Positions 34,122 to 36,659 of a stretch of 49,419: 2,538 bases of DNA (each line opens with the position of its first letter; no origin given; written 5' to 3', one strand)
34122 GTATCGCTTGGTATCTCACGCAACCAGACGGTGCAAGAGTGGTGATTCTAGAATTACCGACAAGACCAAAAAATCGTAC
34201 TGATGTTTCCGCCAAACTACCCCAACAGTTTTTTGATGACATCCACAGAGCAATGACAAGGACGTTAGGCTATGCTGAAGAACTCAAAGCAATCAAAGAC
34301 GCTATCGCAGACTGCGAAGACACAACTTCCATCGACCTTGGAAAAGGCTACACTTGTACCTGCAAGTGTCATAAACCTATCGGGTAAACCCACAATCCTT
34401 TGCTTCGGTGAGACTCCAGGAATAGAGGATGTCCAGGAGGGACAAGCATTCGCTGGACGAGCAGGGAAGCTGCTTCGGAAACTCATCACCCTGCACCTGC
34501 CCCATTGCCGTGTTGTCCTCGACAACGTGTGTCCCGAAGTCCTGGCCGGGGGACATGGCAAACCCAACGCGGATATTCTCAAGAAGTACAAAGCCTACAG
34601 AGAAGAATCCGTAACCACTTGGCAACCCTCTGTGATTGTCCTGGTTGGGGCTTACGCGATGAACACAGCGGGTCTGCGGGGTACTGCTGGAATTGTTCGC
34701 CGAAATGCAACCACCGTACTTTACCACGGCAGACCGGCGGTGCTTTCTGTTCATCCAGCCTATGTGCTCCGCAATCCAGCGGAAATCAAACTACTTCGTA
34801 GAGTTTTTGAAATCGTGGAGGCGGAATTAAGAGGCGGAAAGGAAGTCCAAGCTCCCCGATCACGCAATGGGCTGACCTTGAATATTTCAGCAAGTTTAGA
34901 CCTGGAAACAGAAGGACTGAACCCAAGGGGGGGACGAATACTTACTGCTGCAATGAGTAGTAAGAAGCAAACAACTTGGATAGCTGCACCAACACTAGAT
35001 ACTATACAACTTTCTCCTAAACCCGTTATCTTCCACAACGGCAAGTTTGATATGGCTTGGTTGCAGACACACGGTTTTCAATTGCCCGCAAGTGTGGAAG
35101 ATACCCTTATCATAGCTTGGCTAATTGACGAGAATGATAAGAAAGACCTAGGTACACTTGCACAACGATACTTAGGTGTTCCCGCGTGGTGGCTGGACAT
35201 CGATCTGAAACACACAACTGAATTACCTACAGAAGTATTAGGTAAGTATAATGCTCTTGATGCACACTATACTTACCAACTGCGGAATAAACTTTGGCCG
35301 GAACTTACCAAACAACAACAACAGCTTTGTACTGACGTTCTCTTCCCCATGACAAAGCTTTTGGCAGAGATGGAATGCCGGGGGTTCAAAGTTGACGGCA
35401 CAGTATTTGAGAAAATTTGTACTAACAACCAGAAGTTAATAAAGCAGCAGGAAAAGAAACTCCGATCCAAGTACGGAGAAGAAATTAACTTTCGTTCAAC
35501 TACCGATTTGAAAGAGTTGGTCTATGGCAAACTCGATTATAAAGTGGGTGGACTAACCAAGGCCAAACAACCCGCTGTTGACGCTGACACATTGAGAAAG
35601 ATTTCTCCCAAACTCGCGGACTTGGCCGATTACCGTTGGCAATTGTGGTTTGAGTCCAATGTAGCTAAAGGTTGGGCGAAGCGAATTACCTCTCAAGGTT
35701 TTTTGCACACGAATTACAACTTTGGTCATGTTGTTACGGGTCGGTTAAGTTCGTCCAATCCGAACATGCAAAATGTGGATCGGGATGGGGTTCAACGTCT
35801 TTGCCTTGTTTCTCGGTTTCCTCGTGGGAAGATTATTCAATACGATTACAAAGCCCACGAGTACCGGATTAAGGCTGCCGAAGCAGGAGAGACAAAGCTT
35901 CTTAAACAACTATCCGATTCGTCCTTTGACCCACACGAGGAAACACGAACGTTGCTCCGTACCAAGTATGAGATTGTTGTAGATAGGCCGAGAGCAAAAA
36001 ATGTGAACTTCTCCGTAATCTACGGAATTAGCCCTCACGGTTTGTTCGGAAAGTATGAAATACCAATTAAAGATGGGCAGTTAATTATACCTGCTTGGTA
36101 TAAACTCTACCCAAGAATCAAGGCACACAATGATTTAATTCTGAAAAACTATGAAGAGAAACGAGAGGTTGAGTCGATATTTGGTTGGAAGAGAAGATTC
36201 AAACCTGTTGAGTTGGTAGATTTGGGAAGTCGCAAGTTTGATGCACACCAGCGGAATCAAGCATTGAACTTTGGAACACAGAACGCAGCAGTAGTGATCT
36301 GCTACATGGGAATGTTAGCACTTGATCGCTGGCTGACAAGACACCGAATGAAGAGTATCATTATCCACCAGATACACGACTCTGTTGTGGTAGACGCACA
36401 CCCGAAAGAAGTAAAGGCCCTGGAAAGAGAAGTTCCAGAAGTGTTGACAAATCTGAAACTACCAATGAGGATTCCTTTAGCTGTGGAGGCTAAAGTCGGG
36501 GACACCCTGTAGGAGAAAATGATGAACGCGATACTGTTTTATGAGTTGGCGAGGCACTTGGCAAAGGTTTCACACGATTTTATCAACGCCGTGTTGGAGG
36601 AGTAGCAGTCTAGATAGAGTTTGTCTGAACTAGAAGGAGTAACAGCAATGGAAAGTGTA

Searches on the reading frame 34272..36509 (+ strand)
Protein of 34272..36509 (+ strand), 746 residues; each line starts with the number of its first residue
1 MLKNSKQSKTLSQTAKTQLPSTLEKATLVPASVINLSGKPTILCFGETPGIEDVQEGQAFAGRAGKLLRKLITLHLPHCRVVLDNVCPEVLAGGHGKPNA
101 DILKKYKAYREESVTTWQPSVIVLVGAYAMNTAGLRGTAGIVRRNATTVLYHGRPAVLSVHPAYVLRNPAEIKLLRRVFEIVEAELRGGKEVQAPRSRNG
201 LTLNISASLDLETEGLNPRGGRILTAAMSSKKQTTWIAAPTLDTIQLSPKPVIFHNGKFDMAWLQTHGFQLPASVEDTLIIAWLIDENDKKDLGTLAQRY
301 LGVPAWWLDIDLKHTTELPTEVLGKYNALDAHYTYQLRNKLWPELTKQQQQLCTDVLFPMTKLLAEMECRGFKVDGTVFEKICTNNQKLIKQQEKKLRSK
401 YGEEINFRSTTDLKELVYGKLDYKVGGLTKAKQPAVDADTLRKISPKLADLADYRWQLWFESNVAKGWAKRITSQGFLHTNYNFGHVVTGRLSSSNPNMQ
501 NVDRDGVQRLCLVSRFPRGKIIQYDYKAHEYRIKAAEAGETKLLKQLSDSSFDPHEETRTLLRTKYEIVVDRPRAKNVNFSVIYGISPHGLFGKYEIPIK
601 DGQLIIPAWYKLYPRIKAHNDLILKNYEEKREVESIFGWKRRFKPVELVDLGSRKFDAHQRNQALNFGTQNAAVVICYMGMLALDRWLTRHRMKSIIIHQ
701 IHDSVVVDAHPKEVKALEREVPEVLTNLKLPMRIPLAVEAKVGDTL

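Call 11: search_dna_similar(query=window:34272-36509:+, collection=phages, mode=protein, max_rows=25)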
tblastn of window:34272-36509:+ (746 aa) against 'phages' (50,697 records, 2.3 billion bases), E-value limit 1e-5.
Records with a match: 3545; places in all: 3545; records where one place covers at least 80% of the query: 110.
Best place of each record, by identity: <60% 3545.
By first word of the organism name: Mycobacterium 406; Vibrio 403; Staphylococcus 326; Salmonella 319; Bacillus 247; Microbacterium 212; Escherichia 206; Klebsiella 194; Acinetobacter 157; Pseudomonas 142; and 82 more.
By host as written in the record: - 555; Mycobacterium smegmatis mc2 155 263; Staphylococcus aureus 105; Microbacterium foliorum NRRL B-24224 SEA 100; Klebsiella pneumoniae 92; Microbacterium foliorum NRRL B-24224 88; Escherichia coli 69; Mycobacterium smegmatis mc#155 61; and 707 more.
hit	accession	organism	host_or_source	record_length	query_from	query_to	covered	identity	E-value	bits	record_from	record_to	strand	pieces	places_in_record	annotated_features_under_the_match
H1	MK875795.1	Gordonia phage Agatha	Gordonia terrae 3612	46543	29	743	96%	24.0%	1e-27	126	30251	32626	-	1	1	43: DNA polymerase I | 44: deoxycytidylate deaminase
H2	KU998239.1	Gordonia phage Cozz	Gordonia terrae 3612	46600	29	743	96%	24.0%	1e-27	126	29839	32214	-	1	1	41: DNA polymerase I | 42: deoxycytidylate deaminase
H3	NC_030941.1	Gordonia phage Cozz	Gordonia terrae 3612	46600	29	743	96%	24.0%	1e-27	126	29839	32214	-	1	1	41: DNA polymerase | 42: deoxycytidylate deaminase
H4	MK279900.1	Gordonia phage Nina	Gordonia terrae NRRL B-16283 SEA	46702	29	743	96%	24.0%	1e-27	126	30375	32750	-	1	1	42: DNA polymerase I | 43: deoxycytidylate deaminase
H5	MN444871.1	Gordonia phage Axym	Gordonia terrae 3612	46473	29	743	96%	24.0%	2e-27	125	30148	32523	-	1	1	42: DNA polymerase I | 43: deoxycytidylate deaminase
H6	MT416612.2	Bacillus phage YungSlug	Bacillus thuringiensis kurstaki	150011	42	743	94%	24.4%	2e-38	160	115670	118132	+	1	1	DNA polymerase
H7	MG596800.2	Pseudomonas phage PMBT14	Pseudomonas fluorescens ATCC 13525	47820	42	744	94%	24.3%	2e-32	141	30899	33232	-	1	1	DNA polymerase I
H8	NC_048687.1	Pseudomonas phage PMBT14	Pseudomonas fluorescens ATCC 13525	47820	42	744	94%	24.3%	2e-32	141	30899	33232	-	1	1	DNA polymerase I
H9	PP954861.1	Pseudomonas phage Lebethron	Pseudomonas taiwanensis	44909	42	744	94%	24.3%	1e-33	145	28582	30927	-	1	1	DNA polymerase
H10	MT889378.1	Gordonia phage Burnsey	Gordonia terrae 3612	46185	62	743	91%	24.7%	2e-27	125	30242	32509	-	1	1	43: DNA polymerase I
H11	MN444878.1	Gordonia phage Quasar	Gordonia terrae NRRL B-16283 SEA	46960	62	743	91%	24.7%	3e-27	125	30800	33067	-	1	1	43: DNA polymerase I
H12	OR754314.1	Pseudomonas phage vB_PmeS_STP12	Pseudomonas mendocina STP12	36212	37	744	95%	23.7%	8e-33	142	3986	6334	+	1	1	record has no annotation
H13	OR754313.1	Stutzerimonas phage vB_SstS_STP9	Stutzerimonas stutzeri STP9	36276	37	744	95%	23.7%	8e-33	142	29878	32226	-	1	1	record has no annotation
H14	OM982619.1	Pseudomonas phage Almagne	Pseudomonas syringae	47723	42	744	94%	23.8%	1e-30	136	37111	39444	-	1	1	DNA polymerase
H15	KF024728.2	Mycobacterium phage Muddy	Mycobacterium smegamtis mc2 155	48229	66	745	91%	24.6%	1e-28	129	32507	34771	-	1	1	44: DNA polymerase I | 45: hypothetical protein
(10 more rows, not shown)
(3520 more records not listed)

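Call 15: find_related_loci(query=window:34272-36509:+, collection=viral_contigs, flank=10000)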
Query window:34272-36509:+ (746 aa) in viral_contigs; peptide patterns used: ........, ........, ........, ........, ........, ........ (x = any residue, [..] = any of these).
21 stretches matched a pattern; 20 encode a relative of the query (tblastn E <= 1e-3); 20 distinct loci.
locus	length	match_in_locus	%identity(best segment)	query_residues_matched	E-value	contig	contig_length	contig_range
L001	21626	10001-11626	25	209-708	3e-34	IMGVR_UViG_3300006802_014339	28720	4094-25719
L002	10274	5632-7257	25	209-708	3e-34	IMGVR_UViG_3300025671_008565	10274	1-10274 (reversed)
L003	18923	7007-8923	24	121-708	1e-33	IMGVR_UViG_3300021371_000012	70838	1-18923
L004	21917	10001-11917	24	121-708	3e-33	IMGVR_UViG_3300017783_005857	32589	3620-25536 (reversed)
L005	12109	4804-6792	23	121-739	7e-33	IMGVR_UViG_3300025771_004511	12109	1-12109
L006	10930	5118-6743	24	209-708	1e-32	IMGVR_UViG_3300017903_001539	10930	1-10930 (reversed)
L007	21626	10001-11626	24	209-708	1e-32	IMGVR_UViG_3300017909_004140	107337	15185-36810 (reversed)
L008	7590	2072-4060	23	121-739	2e-32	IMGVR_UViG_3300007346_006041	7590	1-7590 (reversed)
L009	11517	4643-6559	22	121-708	6e-29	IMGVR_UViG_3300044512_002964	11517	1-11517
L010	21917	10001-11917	22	121-708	7e-29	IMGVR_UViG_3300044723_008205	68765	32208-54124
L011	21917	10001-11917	22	121-708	7e-29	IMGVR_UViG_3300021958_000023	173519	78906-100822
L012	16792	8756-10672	22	121-708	5e-29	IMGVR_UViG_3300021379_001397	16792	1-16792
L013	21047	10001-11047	27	190-513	1e-21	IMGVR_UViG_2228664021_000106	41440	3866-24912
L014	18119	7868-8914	27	190-513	1e-21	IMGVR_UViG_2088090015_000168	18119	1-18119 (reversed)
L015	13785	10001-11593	25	252-744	2e-19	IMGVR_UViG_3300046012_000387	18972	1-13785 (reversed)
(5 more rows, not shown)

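Call 21: find_homologous_proteins(query=window:34272-36509:+, max_evalue=1e-30)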
Query window:34272-36509:+ (746 aa): 78 proteins with E <= 1e-30 among 8000 candidates.
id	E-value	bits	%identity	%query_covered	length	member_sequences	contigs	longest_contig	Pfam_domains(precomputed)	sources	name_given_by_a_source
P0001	0.0e+0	1708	100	100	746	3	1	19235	PF01612.27,PF03167.26,PF00476.27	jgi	-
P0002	2.5e-107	378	34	95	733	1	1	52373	PF01612.27,PF03167.26,PF00476.27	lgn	-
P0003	2.2e-46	177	28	89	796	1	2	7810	PF01612.27,PF03167.26,PF00476.27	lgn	-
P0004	5.6e-46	175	28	89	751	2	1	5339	PF01612.27,PF03167.26,PF00476.27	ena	-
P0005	6.5e-45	172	26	95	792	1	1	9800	PF01612.27,PF03167.26,PF00476.27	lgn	-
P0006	8.2e-44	168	27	94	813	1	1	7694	PF01612.27,PF03167.26,PF00476.27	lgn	-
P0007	4.2e-43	166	27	73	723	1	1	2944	PF01612.27,PF03167.26,PF00476.27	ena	-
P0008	1.1e-42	164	26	95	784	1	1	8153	PF01612.27,PF03167.26,PF00476.27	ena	-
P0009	3.4e-42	163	28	89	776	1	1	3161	PF01612.27,PF03167.26,PF00476.27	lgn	-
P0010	3.5e-42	163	26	72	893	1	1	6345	PF01612.27,PF01367.26,PF02739.23,PF00476.27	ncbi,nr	ncbi:MAG: DNA polymerase I [Chloroflexi bacterium]|nr:DNA polymerase I [Chloroflexota bacterium]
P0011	7.6e-42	162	26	72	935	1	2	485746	PF01612.27,PF01367.26,PF02739.23,PF22619.3,PF00476.27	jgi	jgi:DNA polymerase I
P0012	6.6e-41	158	26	100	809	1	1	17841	PF01612.27,PF03167.26,PF00476.27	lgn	-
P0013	2.0e-40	157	28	68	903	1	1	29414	PF01612.27,PF01367.26,PF02739.23,PF22619.3,PF00476.27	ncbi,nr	ncbi:MAG: polymerase [Francisellaceae bacterium]|nr:polymerase [Francisellaceae bacterium]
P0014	2.8e-40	156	27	66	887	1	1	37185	PF01612.27,PF01367.26,PF02739.23,PF22619.3,PF00476.27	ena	-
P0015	2.9e-40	156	25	66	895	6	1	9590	PF01612.27,PF03167.26,PF00476.27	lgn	-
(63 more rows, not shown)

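Call 22: find_encoding_contigs(protein=P0002, flank=10000, max_places=3)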
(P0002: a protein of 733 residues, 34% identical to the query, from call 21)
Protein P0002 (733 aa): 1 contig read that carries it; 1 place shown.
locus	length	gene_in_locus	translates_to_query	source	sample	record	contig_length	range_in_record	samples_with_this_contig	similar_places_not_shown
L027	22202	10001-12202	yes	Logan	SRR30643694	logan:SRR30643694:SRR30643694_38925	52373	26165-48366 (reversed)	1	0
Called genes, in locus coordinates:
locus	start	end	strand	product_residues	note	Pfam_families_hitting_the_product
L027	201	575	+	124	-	-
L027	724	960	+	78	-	-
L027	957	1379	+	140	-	PF27050:Phage_P22_Y8K6 (weak)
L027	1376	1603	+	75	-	-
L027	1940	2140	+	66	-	-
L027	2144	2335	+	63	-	-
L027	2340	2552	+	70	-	-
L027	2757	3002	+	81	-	-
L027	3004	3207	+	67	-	-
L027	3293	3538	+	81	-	-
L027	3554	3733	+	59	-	-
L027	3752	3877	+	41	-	-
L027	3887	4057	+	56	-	-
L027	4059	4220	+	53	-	-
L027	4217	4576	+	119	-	PF10686:YAcAr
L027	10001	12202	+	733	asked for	PF03167:UDG, PF01612:DNA_pol_A_exo1, PF00476:DNA_pol_A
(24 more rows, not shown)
